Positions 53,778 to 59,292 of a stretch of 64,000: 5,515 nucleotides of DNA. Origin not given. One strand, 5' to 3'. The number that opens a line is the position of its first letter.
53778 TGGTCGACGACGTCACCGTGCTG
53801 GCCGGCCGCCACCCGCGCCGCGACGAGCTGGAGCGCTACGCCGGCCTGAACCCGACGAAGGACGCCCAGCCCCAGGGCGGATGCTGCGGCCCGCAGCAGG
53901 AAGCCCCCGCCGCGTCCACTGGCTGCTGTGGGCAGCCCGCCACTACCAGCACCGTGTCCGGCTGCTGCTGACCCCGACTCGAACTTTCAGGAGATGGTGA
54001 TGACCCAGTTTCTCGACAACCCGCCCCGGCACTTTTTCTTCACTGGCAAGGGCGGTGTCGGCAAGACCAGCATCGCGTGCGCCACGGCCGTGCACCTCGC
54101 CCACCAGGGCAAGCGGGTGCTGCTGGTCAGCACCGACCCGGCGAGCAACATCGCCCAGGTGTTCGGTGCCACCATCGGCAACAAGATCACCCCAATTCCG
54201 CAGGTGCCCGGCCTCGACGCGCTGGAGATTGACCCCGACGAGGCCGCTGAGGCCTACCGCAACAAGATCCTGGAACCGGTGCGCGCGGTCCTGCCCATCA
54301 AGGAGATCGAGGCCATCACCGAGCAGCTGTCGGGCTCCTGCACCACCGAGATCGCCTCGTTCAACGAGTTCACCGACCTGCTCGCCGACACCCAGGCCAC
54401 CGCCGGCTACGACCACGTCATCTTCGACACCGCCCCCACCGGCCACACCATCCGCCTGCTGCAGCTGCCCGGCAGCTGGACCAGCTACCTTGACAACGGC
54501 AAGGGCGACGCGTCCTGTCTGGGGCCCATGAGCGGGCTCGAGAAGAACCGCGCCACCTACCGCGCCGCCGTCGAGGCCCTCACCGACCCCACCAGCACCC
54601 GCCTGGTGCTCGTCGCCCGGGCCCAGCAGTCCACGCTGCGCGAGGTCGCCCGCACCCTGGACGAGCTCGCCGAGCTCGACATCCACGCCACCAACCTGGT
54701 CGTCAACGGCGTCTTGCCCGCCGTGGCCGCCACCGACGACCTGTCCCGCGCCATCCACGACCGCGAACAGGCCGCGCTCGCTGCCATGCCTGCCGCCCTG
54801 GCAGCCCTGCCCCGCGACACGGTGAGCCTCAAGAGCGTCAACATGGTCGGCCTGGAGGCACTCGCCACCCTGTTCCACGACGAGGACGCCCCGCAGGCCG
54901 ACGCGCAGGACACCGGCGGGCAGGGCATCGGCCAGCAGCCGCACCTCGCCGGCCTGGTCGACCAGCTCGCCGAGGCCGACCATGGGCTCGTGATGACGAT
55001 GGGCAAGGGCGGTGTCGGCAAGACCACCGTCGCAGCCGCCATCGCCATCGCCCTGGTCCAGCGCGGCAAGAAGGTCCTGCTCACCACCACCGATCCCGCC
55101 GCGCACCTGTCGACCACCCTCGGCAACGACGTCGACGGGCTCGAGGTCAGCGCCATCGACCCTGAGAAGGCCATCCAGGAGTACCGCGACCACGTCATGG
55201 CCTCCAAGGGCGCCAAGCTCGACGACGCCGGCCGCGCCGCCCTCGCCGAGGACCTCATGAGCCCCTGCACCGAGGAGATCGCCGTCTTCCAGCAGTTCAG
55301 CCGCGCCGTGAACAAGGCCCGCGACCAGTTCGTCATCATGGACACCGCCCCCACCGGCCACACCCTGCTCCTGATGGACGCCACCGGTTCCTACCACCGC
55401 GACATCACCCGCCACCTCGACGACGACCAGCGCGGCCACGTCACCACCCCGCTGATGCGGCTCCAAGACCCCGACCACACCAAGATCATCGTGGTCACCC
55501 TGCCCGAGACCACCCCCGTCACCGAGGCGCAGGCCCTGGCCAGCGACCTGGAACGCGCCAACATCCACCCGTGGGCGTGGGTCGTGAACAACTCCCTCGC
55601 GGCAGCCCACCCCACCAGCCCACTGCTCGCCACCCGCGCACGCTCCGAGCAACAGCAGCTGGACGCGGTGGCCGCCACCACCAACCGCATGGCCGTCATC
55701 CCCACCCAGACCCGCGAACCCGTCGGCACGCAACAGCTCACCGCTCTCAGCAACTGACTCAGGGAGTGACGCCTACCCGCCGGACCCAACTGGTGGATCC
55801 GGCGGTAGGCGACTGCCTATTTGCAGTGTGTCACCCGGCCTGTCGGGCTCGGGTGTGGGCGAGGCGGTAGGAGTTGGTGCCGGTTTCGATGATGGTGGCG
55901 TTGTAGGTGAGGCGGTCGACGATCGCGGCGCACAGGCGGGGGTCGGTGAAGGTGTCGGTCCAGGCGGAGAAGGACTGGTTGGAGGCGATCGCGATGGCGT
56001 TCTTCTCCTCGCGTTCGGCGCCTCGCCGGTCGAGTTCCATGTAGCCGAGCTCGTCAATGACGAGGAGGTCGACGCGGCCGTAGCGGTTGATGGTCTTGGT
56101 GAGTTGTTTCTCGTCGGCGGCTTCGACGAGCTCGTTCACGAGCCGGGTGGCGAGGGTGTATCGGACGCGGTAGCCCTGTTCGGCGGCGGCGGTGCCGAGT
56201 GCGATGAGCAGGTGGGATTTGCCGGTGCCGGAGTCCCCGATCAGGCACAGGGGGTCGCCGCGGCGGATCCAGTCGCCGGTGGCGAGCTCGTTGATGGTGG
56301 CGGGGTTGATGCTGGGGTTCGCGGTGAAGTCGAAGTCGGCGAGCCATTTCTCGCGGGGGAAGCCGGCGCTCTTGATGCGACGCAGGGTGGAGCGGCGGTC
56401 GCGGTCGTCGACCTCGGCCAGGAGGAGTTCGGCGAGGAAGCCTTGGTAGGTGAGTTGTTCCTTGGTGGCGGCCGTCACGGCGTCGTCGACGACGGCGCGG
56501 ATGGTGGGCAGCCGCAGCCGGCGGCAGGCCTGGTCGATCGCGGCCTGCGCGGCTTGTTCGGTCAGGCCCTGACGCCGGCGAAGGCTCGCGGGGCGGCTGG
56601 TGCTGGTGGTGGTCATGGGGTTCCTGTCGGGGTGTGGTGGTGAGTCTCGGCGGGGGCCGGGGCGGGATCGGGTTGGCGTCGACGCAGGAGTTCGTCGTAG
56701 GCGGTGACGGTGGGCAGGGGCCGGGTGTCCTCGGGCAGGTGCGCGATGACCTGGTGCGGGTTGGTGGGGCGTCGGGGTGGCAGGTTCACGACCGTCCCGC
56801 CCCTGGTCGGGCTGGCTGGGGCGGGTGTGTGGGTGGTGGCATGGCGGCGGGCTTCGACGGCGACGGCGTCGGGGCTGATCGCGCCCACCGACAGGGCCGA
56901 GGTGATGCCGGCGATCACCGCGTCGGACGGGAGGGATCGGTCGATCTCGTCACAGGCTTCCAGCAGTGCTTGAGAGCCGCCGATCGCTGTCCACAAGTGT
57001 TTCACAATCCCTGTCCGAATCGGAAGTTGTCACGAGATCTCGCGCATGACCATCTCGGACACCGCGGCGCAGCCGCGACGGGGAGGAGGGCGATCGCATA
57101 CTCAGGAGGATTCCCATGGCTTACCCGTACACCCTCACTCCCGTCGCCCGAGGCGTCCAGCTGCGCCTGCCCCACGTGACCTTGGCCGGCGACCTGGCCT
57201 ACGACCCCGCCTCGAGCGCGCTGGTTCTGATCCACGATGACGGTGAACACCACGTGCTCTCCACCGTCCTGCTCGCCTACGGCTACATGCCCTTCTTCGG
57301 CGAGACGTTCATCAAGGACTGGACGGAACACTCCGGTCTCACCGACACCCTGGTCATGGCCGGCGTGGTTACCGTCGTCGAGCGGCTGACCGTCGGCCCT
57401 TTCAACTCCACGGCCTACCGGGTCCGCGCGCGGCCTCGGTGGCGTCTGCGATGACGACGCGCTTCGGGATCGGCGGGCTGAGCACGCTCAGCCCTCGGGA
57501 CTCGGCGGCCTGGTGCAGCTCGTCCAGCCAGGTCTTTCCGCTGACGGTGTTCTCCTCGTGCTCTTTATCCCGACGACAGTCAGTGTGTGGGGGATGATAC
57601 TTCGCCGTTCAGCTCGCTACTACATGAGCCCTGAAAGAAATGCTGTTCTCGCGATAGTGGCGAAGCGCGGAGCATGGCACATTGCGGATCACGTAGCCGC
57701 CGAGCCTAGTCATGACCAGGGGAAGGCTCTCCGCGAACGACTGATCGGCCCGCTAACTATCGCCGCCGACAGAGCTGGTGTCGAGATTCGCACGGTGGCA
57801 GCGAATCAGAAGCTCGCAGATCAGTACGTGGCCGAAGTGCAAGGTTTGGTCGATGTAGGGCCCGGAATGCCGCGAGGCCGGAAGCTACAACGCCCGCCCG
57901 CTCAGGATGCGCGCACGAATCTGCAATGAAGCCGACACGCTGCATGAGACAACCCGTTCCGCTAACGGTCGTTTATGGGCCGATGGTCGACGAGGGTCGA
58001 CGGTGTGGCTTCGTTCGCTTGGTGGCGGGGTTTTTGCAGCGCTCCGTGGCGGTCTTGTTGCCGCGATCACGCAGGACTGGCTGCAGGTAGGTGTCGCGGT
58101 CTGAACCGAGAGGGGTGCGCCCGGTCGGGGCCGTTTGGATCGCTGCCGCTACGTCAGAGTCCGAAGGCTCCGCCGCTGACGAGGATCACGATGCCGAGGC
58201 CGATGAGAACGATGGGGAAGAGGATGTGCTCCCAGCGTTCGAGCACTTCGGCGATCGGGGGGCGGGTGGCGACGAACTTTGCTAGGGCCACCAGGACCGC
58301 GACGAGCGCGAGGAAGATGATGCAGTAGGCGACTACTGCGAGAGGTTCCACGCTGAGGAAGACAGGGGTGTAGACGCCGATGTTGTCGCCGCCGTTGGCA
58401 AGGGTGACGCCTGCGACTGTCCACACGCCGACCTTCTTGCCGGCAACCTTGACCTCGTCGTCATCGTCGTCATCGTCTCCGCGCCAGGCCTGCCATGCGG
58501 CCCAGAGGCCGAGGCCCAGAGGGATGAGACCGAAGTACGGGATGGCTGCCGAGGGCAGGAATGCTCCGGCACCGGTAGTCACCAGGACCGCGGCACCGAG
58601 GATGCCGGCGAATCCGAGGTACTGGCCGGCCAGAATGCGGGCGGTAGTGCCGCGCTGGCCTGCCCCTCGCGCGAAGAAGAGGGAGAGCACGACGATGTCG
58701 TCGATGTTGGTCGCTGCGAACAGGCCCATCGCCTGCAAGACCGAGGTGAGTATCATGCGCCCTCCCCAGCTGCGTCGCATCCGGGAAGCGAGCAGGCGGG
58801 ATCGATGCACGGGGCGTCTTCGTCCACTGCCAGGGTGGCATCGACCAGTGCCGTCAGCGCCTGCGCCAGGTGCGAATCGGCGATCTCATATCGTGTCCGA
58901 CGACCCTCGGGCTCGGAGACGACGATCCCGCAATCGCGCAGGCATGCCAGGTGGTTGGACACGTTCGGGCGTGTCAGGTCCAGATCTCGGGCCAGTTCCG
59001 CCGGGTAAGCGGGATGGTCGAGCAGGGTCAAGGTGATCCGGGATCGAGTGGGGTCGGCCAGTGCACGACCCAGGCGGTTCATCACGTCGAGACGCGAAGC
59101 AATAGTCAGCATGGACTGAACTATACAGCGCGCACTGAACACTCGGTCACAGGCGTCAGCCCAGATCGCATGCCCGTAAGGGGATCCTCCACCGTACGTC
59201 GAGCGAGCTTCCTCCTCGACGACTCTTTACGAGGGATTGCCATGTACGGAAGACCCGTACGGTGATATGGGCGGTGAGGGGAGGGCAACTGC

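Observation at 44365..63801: parA gene split by an 18.9-kb IS5-bracketed block carrying its own partition module and metal-resistance cargo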

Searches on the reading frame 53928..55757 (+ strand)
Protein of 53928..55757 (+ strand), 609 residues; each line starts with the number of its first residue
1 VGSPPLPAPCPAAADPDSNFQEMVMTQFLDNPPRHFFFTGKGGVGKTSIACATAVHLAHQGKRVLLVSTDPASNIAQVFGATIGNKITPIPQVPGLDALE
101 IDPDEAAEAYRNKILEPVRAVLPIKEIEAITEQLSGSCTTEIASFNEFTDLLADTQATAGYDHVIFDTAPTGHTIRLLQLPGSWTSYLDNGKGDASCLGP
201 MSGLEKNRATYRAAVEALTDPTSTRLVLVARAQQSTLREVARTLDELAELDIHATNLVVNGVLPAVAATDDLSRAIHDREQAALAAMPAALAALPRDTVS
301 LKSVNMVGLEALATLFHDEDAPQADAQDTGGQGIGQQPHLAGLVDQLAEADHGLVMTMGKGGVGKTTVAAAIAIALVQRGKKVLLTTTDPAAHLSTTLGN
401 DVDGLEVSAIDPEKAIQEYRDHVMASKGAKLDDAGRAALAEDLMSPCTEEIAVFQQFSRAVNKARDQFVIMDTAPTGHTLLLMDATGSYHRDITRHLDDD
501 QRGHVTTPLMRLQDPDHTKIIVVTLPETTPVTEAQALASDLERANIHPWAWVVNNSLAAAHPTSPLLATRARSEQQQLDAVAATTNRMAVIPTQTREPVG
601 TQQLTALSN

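Call 10: search_protein_families(library=pfam, proteins=[window:53928-55757:+], max_evalue=0.01)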
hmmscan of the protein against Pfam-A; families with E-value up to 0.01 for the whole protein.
window:53928-55757:+ (609 aa): 30 families (the best 25 are shown)
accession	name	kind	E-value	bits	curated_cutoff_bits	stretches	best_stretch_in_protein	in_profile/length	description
PF02374.21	ArsA_ATPase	-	4.4e-101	338.6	24.3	3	34-315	2-299/305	Anion-transporting ATPase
PF13614.12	AAA_31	-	1.9e-25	90.3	27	2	39-174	8-131/177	AAA domain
PF01656.29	CbiA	-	8.8e-23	81.1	25.4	2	355-433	2-54/125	CobQ/CobB/MinD/ParA nucleotide binding domain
PF10609.15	ParA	-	1.2e-14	54.8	27.1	2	353-389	5-41/246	NUBPL iron-transfer P-loop NTPase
PF00142.24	Fer4_NifH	-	1e-13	51.9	25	2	357-395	5-43/271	4Fe-4S iron sulfur cluster binding proteins, NifH/frxC family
PF06564.18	CBP_BcsQ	-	2.8e-09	37.3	21.3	1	360-440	10-90/234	Cellulose biosynthesis protein BcsQ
PF13481.12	AAA_25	-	7.2e-09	36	27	1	333-385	15-65/195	AAA domain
PF01695.23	IstB_IS21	-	7.5e-09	35.9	24.1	2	21-70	81-129/238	IstB-like ATP binding protein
PF02562.22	PhoH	-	9.1e-09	35.5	27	1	344-399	13-66/205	PhoH-like protein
PF03308.22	MeaB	-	1.7e-08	34.2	23.1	1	38-87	38-85/273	Methylmalonyl Co-A mutase-associated GTPase MeaB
PF13604.12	AAA_30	-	2.2e-08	34.5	27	1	343-396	9-64/191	AAA domain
PF20720.3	nSTAND3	-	3.8e-08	33.6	27.2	1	351-386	16-51/155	Novel STAND NTPase 3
PF00448.28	SRP54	-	4.9e-07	30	22.7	0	355-389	4-38/196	SRP54-type protein, GTPase domain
PF13191.12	AAA_16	-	6.2e-07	30.5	32.6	1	339-466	11-129/167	AAA ATPase domain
PF25199.1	nSTAND_NTPase5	-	1.5e-06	28.6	34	0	350-391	39-81/145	Novel STAND NTPase 5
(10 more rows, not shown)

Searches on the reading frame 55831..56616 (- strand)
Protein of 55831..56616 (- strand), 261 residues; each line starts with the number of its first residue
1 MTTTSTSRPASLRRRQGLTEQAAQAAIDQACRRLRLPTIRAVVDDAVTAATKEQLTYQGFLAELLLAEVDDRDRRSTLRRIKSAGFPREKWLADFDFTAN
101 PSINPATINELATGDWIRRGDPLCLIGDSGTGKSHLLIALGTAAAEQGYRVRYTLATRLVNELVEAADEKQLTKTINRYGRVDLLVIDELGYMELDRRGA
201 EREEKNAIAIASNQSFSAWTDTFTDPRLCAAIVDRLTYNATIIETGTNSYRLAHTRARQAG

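Call 10: search_protein_families(library=pfam, proteins=[window:55831-56616:-], max_evalue=0.01)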
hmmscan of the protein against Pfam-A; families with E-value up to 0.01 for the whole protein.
window:55831-56616:- (261 aa): 9 families
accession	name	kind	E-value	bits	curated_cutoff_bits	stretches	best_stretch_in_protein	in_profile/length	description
PF01695.23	IstB_IS21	-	1.7e-56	191.8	24.1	1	30-256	2-236/238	IstB-like ATP binding protein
PF00308.24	Bac_DnaA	-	7.3e-11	43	23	1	120-194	34-110/162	Bacterial DnaA ATPAse domain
PF13481.12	AAA_25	-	7.2e-06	26.2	27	1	107-149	21-61/195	AAA domain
PF03266.21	NTPase_1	-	0.00014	22.2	23.9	0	172-198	85-112/168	NTPase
PF13604.12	AAA_30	-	0.0002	21.6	27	1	124-193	22-100/191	AAA domain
PF13191.12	AAA_16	-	0.00025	22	32.6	1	118-178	20-84/167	AAA ATPase domain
PF00004.35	AAA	-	0.00058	20.8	21.2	1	123-206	1-82/131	ATPase family associated with various cellular activities (AAA)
PF13401.12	AAA_22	-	0.0027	18.5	27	0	122-156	7-44/130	AAA domain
PF01656.29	CbiA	-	0.0032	17.9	25.4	1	127-151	6-30/125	CobQ/CobB/MinD/ParA nucleotide binding domain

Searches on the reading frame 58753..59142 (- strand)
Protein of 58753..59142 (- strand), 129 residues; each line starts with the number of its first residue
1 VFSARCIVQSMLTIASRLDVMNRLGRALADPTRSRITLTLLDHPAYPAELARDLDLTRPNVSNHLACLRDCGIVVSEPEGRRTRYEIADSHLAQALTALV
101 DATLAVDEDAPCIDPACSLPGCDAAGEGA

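Call 59: search_protein_families(library=pfam, proteins=[window:58753-59142:-], max_evalue=0.05)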
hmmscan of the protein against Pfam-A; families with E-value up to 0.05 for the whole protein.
window:58753-59142:- (129 aa): 10 families
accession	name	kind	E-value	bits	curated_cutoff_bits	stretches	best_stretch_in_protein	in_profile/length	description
PF01022.26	HTH_5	-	6.3e-14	52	22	1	30-74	1-45/47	Bacterial regulatory protein, arsR family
PF12840.13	HTH_20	-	1.8e-08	34.6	27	1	28-76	1-50/51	Helix-turn-helix domain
PF09339.16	HTH_IclR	-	0.00014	22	22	1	47-77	21-51/52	IclR helix-turn-helix domain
PF12802.13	MarR_2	-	0.00015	22.3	27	1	39-82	13-60/61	MarR family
PF01978.25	TrmB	-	0.0014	18.9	25.6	1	42-89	20-66/68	Sugar-specific transcriptional regulator TrmB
PF25213.1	HVO_A0261_N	-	0.0027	18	35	1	31-77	11-57/86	HVO_A0261 N-terminal domain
PF21476.4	PF0610-like_N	-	0.0061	17.2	33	1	32-66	2-36/50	PF0610-like, N-terminal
PF13545.12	HTH_Crp_2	-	0.0072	16.7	27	1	40-89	18-63/70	Crp-like helix-turn-helix domain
PF24266.1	HTH_HVO_0163_N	-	0.012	16.1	31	1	32-85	3-57/70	HVO_0163, N-terminal HTH domain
PF25212.1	HVO_A0114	-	0.012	15.9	27.6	1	43-84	35-76/84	HVO_A0114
